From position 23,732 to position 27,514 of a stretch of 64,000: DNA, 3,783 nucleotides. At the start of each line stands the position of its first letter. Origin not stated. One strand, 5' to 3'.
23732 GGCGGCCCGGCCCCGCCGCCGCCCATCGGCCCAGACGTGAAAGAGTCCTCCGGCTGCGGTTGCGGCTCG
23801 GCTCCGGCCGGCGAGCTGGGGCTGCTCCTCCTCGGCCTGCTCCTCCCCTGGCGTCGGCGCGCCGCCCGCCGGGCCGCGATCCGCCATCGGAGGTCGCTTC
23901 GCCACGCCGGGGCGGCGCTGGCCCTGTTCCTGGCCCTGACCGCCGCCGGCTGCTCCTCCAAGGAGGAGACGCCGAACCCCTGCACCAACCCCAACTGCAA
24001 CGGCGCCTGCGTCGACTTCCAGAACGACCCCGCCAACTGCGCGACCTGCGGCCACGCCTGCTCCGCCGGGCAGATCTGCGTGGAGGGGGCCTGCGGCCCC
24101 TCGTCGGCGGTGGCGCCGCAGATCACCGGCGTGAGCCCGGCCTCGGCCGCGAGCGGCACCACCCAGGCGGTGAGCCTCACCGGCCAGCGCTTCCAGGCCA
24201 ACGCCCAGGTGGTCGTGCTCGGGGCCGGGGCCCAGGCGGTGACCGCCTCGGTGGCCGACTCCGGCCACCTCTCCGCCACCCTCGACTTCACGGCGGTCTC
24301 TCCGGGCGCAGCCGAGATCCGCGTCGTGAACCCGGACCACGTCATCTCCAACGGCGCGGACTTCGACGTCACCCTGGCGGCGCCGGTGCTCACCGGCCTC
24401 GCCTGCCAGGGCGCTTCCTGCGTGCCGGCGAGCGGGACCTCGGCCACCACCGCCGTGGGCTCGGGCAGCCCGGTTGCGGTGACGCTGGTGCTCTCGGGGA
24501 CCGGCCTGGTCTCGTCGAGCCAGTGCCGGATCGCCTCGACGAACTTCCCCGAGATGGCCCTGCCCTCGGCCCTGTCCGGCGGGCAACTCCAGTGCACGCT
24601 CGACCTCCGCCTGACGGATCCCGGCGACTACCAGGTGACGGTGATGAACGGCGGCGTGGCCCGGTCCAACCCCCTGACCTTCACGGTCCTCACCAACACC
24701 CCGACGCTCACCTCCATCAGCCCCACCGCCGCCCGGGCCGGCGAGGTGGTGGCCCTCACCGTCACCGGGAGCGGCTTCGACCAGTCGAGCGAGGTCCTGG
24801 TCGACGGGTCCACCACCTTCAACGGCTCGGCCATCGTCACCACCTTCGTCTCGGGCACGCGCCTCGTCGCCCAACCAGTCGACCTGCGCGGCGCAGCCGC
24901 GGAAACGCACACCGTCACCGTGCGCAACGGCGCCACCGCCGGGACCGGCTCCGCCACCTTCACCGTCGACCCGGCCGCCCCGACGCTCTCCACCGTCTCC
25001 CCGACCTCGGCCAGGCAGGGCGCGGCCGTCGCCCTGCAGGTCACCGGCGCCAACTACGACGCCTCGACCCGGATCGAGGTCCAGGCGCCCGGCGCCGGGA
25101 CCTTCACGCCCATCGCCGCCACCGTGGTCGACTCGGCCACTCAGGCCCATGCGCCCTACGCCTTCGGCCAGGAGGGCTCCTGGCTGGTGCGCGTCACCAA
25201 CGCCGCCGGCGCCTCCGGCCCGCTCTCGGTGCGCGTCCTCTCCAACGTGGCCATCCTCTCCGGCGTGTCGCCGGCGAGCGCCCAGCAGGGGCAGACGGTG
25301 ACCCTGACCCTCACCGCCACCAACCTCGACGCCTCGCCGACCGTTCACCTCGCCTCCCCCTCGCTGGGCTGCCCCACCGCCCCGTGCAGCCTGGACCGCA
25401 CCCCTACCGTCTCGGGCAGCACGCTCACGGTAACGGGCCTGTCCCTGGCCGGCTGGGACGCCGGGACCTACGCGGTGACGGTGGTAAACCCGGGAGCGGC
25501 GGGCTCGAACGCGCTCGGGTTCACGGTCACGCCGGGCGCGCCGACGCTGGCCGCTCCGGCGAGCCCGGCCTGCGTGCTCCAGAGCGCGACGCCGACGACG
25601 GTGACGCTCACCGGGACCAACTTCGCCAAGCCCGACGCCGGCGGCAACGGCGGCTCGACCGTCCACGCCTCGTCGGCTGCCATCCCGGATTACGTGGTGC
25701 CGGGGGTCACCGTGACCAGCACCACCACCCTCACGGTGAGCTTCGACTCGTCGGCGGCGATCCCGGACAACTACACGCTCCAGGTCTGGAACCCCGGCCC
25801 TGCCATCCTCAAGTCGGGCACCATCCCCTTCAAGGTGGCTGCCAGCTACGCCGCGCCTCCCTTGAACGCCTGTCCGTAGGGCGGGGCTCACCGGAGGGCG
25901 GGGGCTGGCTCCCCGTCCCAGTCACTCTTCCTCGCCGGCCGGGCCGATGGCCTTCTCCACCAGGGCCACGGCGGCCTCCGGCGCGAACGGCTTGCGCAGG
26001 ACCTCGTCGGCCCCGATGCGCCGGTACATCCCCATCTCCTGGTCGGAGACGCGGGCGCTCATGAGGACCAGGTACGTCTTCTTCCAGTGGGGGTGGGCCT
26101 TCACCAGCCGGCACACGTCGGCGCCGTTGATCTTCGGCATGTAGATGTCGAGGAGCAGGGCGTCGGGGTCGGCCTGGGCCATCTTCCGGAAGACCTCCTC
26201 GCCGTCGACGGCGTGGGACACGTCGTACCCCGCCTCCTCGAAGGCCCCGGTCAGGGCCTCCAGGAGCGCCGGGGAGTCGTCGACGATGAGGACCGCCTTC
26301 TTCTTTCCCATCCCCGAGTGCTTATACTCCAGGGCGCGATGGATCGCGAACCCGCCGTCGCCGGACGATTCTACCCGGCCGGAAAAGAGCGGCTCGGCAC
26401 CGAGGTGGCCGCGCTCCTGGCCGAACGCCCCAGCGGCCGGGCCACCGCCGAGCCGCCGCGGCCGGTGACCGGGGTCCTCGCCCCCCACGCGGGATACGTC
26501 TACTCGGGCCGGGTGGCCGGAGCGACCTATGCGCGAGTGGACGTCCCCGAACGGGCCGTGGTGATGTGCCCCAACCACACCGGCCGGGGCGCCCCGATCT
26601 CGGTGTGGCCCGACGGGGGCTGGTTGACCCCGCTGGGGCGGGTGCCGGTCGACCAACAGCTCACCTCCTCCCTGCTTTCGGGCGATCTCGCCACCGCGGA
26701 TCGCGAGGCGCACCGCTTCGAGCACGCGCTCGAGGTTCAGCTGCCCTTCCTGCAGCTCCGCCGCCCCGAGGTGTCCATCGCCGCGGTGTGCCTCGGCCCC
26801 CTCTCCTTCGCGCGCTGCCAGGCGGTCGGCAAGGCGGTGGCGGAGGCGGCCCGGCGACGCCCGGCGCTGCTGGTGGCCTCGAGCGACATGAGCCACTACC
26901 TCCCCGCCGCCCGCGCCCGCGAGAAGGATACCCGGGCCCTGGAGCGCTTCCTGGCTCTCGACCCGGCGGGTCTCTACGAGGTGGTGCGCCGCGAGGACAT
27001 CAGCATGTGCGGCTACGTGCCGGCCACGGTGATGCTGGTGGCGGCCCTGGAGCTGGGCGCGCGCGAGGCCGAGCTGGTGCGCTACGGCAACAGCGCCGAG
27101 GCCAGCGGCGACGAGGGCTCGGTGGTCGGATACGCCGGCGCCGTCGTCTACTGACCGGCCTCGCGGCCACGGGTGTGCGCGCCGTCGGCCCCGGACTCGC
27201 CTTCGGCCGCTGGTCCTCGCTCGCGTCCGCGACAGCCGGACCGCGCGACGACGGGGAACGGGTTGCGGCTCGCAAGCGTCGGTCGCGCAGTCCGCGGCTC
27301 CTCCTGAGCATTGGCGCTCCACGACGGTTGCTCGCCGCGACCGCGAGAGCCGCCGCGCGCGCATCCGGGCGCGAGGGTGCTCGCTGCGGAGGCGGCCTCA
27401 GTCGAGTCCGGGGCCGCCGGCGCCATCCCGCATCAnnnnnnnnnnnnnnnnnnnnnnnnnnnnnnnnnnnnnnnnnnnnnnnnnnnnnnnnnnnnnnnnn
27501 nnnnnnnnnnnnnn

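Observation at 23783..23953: Internal MYXO-CTERM-like tag followed, with no stop or start codon, by a lipoprotein signal peptide: possible two-lipoprotein polyprotein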

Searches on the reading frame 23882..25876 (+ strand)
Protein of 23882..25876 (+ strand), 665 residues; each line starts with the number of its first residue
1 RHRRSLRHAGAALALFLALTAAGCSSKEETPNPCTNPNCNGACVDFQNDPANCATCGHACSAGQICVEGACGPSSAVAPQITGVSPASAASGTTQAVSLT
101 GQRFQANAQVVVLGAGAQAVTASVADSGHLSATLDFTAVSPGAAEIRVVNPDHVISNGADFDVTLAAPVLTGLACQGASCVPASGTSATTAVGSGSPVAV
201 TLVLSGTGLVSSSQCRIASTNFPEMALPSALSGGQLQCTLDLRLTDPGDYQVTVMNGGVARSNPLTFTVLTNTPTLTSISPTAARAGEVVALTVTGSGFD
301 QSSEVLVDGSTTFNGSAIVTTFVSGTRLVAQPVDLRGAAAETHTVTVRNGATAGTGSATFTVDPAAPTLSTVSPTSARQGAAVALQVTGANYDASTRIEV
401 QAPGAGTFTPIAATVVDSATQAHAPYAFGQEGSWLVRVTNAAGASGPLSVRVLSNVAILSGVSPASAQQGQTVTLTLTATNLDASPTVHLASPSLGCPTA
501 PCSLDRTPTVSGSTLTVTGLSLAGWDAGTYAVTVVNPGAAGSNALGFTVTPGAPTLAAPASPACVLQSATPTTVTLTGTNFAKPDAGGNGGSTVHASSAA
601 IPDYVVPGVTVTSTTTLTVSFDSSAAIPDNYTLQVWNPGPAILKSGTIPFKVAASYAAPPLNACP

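Call 5: search_protein_families(library=pfam, proteins=[window:23882-25876:+], max_evalue=0.01)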
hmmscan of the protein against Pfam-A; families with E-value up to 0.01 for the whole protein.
window:23882-25876:+ (665 aa): 3 families
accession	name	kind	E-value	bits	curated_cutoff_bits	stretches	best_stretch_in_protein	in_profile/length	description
PF01833.30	TIG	-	7.3e-17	61.6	20.9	2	274-361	1-83/84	IPT/TIG domain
PF04885.19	Stig1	-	0.00022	22.1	24.1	1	37-72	48-83/85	Stigma-specific STIG1-like protein family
PF09099.16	Qn_am_d_aIII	-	0.0011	19.7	22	0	78-127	1-46/82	Quinohemoprotein amine dehydrogenase, alpha subunit domain III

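Call 6: search_protein_families(library=ncbifam, proteins=[window:23882-25876:+], max_evalue=0.1)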
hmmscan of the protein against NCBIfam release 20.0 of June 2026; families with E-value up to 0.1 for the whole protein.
window:23882-25876:+ (665 aa): 3 families
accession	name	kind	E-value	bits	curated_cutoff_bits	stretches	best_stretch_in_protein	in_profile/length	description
NF058597.1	CoaZ_rpt_PGGG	domain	1.3e-42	143.8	30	6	273-361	2-85/88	choice-of-anchor Z repeating domain-containing protein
NF041328.1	C_rich_MXAN6577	subfamily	8.6e-10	38.7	100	1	15-143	5-128/145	MXAN_6577-like cysteine-rich protein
TIGR04534.2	ELWxxDGT_rpt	domain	0.039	14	65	0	524-549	21-46/47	ELWxxDGT repeat protein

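Call 26: find_related_loci(query=A1, collection=genome_contigs, flank=8000)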
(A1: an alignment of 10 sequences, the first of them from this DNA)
Query A1 (642 aa) in genome_contigs; peptide patterns used: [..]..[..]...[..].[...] (x = any residue, [..] = any of these).
29 stretches matched a pattern; 13 encode a relative of the query (tblastn E <= 1e-3); 13 distinct loci.
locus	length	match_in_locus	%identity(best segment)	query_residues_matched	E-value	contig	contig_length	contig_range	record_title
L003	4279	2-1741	76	54-632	0e+0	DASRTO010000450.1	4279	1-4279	MAG TPA_asm: Anaeromyxobacteraceae bacterium isolate SMAG_U7349 k141_102469, whole genome shotgun sequence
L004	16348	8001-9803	42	15-616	2e-104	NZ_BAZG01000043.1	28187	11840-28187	Anaeromyxobacter sp. PSR-1, whole genome shotgun sequence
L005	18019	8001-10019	37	8-616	7e-98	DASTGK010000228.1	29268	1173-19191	MAG TPA_asm: Anaeromyxobacteraceae bacterium isolate SMAG_U28 k141_138780, whole genome shotgun sequence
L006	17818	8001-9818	39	8-615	8e-94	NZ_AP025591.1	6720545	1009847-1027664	Anaeromyxobacter oryzae strain Red232 chromosome, complete genome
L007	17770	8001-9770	39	20-622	3e-92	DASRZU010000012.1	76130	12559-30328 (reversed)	MAG TPA_asm: Anaeromyxobacter sp. isolate SMAG_U14941 k141_1031601, whole genome shotgun sequence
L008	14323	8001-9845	38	16-622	2e-91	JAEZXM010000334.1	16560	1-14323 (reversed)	MAG: Proteobacteria bacterium isolate OH_PFB_202 k127_242384, whole genome shotgun sequence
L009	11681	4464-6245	39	20-629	5e-86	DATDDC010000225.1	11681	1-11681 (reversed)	MAG TPA_asm: Anaeromyxobacter sp. isolate SMAG_U164 k141_374846, whole genome shotgun sequence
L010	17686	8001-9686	40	1-571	2e-82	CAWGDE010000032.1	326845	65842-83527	MAG: uncultured delta proteobacterium isolate MFD05942.bin.2.303 genome assembly, contig: contig_79772, whole genome sho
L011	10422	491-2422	35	20-630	2e-80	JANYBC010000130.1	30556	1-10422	MAG: Anaeromyxobacter sp. isolate GL140_5_metabat_469 GL140_5_k141_1890140, whole genome shotgun sequence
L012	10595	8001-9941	37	20-629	4e-80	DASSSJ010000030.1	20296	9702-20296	MAG TPA_asm: Anaeromyxobacter sp. isolate SMAG_U512 k141_1153189, whole genome shotgun sequence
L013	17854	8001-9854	35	16-642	5e-77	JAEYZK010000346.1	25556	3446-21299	MAG: Proteobacteria bacterium isolate OH_CBlB_90 k127_687311, whole genome shotgun sequence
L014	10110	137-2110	34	8-616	7e-74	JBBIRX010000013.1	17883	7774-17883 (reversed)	MAG: Anaeromyxobacter sp. isolate QNS170220_bin_36 NODE_1623_length_17883_cov_2.53447, whole genome shotgun sequence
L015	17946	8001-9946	46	11-622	3e-24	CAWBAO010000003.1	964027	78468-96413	MAG: uncultured delta proteobacterium isolate MFD02979.bin.1.4 genome assembly, contig: contig_27366, whole genome shotg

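Call 59: find_homologous_proteins(query=A1, max_evalue=0.00001)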
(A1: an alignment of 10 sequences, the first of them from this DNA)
Query A1 (10 sequences) (642 aa, profile of the alignment): 151 proteins with E <= 0.00001 among 8000 candidates; the best 120 are listed.
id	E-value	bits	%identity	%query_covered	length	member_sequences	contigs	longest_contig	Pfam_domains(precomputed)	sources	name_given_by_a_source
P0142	7.0e-194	664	71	99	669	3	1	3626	PF01833.31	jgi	jgi:hypothetical protein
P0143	3.8e-192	658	77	100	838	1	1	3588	PF26102.1,PF01833.31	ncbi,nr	ncbi:MAG TPA: hypothetical protein VFI16_13200, partial [Anaeromyxobacteraceae bacterium]|nr:hypothe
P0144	5.2e-172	592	76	90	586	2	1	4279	PF26102.1,PF01833.31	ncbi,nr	ncbi:MAG TPA: IPT/TIG domain-containing protein, partial [Anaeromyxobacteraceae bacterium]|nr:IPT/TI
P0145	4.6e-109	384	29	62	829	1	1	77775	PF20144.6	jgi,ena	-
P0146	1.9e-102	362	30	96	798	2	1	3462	PF01833.31,PF04885.20,PF11589.15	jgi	jgi:uncharacterized protein (TIGR03382 family)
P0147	9.5e-97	343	29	88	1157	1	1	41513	PF01833.31,PF20144.6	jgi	jgi:uncharacterized protein (TIGR03437 family)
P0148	2.3e-94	335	34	65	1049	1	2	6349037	PF02884.23,PF20144.6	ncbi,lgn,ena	-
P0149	2.1e-90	322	34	39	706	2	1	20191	PF20144.6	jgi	jgi:hypothetical protein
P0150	1.4e-89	320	35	45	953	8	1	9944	PF01833.31,PF20144.6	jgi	jgi:hypothetical protein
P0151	1.3e-82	297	29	71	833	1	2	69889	PF01833.31,PF20144.6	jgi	jgi:hypothetical protein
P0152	1.5e-81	293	32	60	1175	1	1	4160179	PF01833.31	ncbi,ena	-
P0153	1.0e-75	274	32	73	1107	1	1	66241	PF04151.22,PF01833.31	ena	-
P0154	1.8e-74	270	32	46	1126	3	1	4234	PF01833.31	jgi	jgi:hypothetical protein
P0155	3.1e-73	266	30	53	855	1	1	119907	-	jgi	jgi:hypothetical protein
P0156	1.8e-72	263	32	67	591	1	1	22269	PF01833.31,PF20144.6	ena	-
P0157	1.9e-70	256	28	48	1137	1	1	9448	PF19079.6,PF01833.31,PF20144.6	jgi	jgi:uncharacterized protein (TIGR03437 family)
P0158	4.2e-69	252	32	50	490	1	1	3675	PF01833.31,PF20144.6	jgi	jgi:hypothetical protein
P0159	6.3e-60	222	32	62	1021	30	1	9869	PF04151.22,PF01833.31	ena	-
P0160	1.1e-59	221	32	45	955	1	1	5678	PF01833.31,PF09099.17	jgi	jgi:ribosomal 50S subunit-recycling heat shock protein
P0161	7.6e-55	205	29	53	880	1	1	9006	PF01833.31,PF13287.13,PF13290.14,PF18040.8,PF20144.6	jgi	jgi:hypothetical protein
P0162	7.6e-54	202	24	48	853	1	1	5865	PF01833.31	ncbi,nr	ncbi:MAG: IPT/TIG domain protein [Euryarchaeota archaeon ADurb.Bin165]|nr:MAG: IPT/TIG domain protei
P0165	1.4e-49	188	32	61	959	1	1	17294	PF13360.14,PF01833.31,PF13570.14,PF20144.6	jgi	jgi:outer membrane protein assembly factor BamB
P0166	9.1e-48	181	31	58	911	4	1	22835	PF24328.3,PF01833.31,PF09099.17,PF04185.20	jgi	jgi:hypothetical protein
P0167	4.8e-47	179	31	85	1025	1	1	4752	PF01833.31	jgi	jgi:hypothetical protein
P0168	1.0e-46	178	29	91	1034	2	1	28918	PF01833.31,PF02368.25,PF09099.17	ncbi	-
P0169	1.2e-46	178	31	52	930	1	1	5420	PF01833.31,PF09099.17,PF20144.6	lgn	-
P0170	2.4e-44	170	28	49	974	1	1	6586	PF01833.31,PF20144.6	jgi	jgi:uncharacterized protein (TIGR03437 family)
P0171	4.1e-44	169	27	41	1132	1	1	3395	PF01833.31,PF20144.6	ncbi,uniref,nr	ncbi:MAG: IPT/TIG domain-containing protein, partial [Legionella sp.]|uniref:beta strand repeat-cont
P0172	5.0e-44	169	53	6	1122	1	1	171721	PF04885.20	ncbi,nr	ncbi:MAG: hypothetical protein JNK72_07005 [Myxococcales bacterium]|nr:hypothetical protein [Myxococ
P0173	5.1e-44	169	33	52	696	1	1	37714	PF24328.3,PF26102.1,PF01833.31,PF09099.17,PF04185.20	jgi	jgi:hypothetical protein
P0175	9.8e-43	165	33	59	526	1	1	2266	PF00801.27,PF01833.31,PF18911.7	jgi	jgi:hypothetical protein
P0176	1.5e-42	164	33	44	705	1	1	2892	PF01833.31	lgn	-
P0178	1.3e-41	161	32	30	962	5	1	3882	PF01833.31,PF20144.6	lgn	-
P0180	7.3e-41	159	29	46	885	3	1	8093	PF01833.31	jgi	jgi:uncharacterized protein (TIGR03437 family)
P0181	1.5e-40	158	32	42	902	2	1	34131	PF01833.31,PF13442.12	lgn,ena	-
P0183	2.8e-39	153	25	74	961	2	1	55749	PF01833.31,PF09099.17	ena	-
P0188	6.6e-36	142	53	5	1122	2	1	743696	PF04885.20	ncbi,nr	ncbi:MAG: hypothetical protein H6730_11510 [Deltaproteobacteria bacterium]|nr:hypothetical protein [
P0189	2.6e-35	140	36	17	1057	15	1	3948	PF01833.31,PF13290.14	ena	-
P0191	3.0e-34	137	31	50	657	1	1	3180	PF01833.31,PF20144.6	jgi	jgi:hypothetical protein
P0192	1.2e-33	135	24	61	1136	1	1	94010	PF24996.1,PF07646.22,PF13964.13,PF24681.2,PF13854.13,PF13415.13,PF01833.31,PF24981.2,PF01344.32,PF25210.2,PF20144.6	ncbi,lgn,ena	-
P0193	2.1e-33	134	29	55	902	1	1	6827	PF00112.30,PF01833.31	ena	-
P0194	1.5e-32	131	28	38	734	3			PF01833.31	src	-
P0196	7.6e-32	129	26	63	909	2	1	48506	PF01833.31,PF20144.6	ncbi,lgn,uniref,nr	ncbi:beta strand repeat-containing protein [Prosthecobacter vanneervenii]|uniref:IPT/TIG domain-cont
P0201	5.9e-30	123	43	10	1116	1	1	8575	PF01833.31,PF00082.28,PF17808.8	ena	-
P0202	1.6e-29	121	31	57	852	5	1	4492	PF01011.29,PF13360.14,PF01833.31,PF13570.14,PF09099.17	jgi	jgi:outer membrane protein assembly factor BamB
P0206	1.2e-27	115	39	11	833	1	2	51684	PF22494.4,PF10282.16,PF25174.2,PF01833.31,PF21783.3,PF02239.23,PF09099.17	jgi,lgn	jgi:YVTN family beta-propeller protein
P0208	4.1e-27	113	29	55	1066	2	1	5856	PF01833.31,PF20144.6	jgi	jgi:hypothetical protein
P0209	1.5e-26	111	32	51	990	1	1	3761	PF19190.7,PF01833.31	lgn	-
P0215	2.4e-24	104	31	51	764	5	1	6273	PF13360.14,PF01833.31,PF13570.14,PF20144.6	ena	-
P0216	4.6e-24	103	38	30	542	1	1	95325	PF22073.3,PF24328.3,PF15780.12,PF07610.18,PF01833.31,PF22544.3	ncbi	ncbi:MAG: choice-of-anchor D domain-containing protein, partial [Terriglobia bacterium]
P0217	9.2e-24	102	31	38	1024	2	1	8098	PF00960.26,PF01833.31,PF00041.28,PF20144.6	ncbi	-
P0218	1.0e-23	102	28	50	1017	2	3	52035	PF01833.31,PF20144.6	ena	-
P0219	1.4e-23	102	40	19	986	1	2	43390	PF01839.30,PF01833.31,PF13517.13,PF16640.12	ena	-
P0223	1.1e-22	99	29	42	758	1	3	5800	PF01833.31,PF20144.6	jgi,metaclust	metaclust:\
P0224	2.5e-22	97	27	44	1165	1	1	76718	PF01833.31,PF02494.23,PF16640.12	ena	-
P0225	5.2e-22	96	31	24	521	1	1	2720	PF01833.31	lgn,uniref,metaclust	uniref:Cell surface receptor IPT/TIG domain protein n=1 Tax=Solibacter usitatus (strain Ellin6076) T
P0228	1.7e-21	95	37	12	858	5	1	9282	PF01011.29,PF13360.14,PF01833.31,PF13570.14,PF09099.17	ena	-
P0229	3.1e-21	94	27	87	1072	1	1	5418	PF01833.31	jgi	jgi:hypothetical protein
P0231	4.0e-21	93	30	35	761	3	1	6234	PF01011.29,PF13360.14,PF01833.31,PF13570.14,PF09099.17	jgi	jgi:outer membrane protein assembly factor BamB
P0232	5.6e-21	93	27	49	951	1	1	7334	PF04984.20,PF01833.31,PF17482.8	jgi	jgi:phage tail sheath protein FI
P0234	2.2e-20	91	30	16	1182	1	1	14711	PF26102.1,PF01833.31,PF09099.17,PF28492.1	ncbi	-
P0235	1.0e-19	89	37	31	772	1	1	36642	PF13360.14,PF01833.31,PF13570.14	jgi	jgi:outer membrane protein assembly factor BamB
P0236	1.5e-19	88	30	52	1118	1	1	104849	PF01833.31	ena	-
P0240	1.1e-17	82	31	31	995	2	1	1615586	PF01833.31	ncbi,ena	-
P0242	1.4e-16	78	30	53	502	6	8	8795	PF01833.31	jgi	jgi:hypothetical protein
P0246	5.8e-16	76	43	14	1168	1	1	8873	PF01833.31,PF03160.21,PF20144.6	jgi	jgi:hypothetical protein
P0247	1.8e-15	75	33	27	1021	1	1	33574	PF01833.31,PF17957.8,PF03160.21,PF00149.34,PF13946.12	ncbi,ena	-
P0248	3.2e-15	74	42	18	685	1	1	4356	PF01011.29,PF13360.14,PF01833.31,PF13570.14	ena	-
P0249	3.8e-15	74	34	27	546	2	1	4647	PF01833.31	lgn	-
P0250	4.6e-15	73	30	39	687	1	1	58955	PF01833.31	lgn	-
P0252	1.1e-14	72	31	38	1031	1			PF07646.22,PF13418.13,PF24681.2,PF13854.13,PF13415.13,PF01833.31,PF24981.2,PF01344.32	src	-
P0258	1.1e-13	69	31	20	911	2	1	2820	PF26102.1,PF01833.31,PF09099.17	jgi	jgi:hypothetical protein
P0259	2.2e-13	68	35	18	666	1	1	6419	PF01833.31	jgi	jgi:hypothetical protein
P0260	3.6e-13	67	36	23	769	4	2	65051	PF01833.31,PF20144.6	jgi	-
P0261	5.6e-13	67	27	53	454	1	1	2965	PF01833.31,PF09099.17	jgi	jgi:hypothetical protein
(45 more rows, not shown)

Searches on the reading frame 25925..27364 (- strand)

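Call 16: search_protein_families(library=ncbifam, proteins=[window:25925-27364:-], max_evalue=0.001)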
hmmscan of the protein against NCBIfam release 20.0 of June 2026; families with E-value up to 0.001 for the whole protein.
window:25925-27364:- (480 aa): 78 families (the best 25 are shown)
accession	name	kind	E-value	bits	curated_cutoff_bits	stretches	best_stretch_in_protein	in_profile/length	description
TIGR02154.1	PhoB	equivalog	1.3e-17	63.9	296.2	1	356-470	3-117/226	phosphate regulon transcriptional regulator PhoB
NF045944.1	ResRegRpaBCyano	equivalog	3.4e-17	62.6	330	1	359-464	1-103/229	response regulator transcription factor RpaB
NF053854.1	RespRegPhoBBctds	equivalog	3.4e-16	59.3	270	1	358-467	1-109/225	two-component system response regulator PhoB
NF040689.1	MtrAB_MtrA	equivalog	3.7e-16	59.1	300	1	358-471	1-111/219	MtrAB system response regulator MtrA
NF008296.0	PRK11083.1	equivalog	1.9e-15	56.9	273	1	355-470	3-115/228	two-component system response regulator CreB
NF033120.0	vanR_FM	exception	4.2e-15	56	460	1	355-470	3-115/231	vancomycin resistance response regulator transcription factor, VanR-F/VanR-M family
NF007982.1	PRK10710.1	equivalog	7.3e-15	55.2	380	1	354-470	6-119/235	envelope stress response regulator BaeR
NF040534.1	resp_reg_YycF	equivalog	8.1e-15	54.7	340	1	356-470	1-112/231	response regulator YycF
NF045717.1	DVU0259_DivK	exception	1e-14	54.7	160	1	355-474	2-117/117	DVU0259 family response regulator domain-containing protein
NF041733.1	resp_reg_CseB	equivalog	1.8e-14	53.7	350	1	357-467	2-109/228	two-component system response regulator CseB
TIGR01818.1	ntrC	equivalog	2e-14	53.2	558.6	1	358-476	1-117/463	nitrogen regulation protein NR(I)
NF007135.0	PRK09581.1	equivalog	2.5e-14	53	474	1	357-461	4-108/457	PleD family two-component system response regulator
NF007005.1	PRK09468.1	equivalog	1.8e-13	50.4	331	1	355-470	3-116/237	osmolarity response regulator transcription factor OmpR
NF008199.0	PRK10955.1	equivalog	6.8e-13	49.1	341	1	357-469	3-111/232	envelope stress response regulator transcription factor CpxR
NF047465.1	hybrid_HK_LvrA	exception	2.9e-12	45.4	1200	1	350-467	462-578/819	hybrid histidine kinase/response regulator LvrA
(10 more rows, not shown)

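Call 17: search_protein_families(library=pfam, proteins=[window:25925-27364:-], max_evalue=0.01)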
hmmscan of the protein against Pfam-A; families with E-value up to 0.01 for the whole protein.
window:25925-27364:- (480 aa): 1 family
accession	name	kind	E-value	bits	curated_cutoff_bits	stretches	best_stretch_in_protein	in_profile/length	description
PF00072.30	Response_reg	-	4.6e-22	78.7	30.2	1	358-469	1-110/111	Response regulator receiver domain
